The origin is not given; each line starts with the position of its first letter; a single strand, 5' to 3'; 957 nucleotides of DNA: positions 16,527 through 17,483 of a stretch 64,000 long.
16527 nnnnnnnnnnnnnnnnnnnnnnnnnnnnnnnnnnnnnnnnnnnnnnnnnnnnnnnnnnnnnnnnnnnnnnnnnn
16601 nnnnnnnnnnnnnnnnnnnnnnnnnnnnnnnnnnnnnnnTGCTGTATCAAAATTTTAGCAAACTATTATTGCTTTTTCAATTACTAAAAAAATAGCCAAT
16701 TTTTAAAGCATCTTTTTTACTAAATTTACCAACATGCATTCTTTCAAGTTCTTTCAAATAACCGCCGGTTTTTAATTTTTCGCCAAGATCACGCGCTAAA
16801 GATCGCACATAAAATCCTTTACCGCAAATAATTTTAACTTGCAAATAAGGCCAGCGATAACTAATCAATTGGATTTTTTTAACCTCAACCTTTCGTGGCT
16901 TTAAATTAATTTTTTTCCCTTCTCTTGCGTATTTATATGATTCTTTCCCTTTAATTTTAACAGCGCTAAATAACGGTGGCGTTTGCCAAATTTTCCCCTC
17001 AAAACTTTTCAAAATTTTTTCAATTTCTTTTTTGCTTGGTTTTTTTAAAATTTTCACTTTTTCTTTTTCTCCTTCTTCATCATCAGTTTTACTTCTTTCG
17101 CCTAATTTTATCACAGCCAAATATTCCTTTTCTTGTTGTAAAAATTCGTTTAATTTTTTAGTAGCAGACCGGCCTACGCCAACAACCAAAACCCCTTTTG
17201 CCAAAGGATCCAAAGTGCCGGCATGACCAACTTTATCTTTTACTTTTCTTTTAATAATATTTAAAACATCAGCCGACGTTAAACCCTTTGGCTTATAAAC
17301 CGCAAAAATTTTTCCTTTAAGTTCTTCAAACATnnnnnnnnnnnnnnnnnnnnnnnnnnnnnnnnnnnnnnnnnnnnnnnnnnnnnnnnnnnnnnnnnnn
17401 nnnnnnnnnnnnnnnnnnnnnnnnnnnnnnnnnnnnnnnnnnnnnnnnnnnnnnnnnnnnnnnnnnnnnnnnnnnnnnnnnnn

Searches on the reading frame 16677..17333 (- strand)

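Call 80: search_protein_families(library=pfam, proteins=[window:16677-17333:-], max_evalue=0.000001)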
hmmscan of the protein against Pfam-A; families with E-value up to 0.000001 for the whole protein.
window:16677-17333:- (218 aa): 1 family
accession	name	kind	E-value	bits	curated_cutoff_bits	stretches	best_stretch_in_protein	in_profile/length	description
PF01509.24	TruB_N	-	5.4e-50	170.1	27.3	1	32-176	6-149/149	TruB family pseudouridylate synthase (N terminal domain)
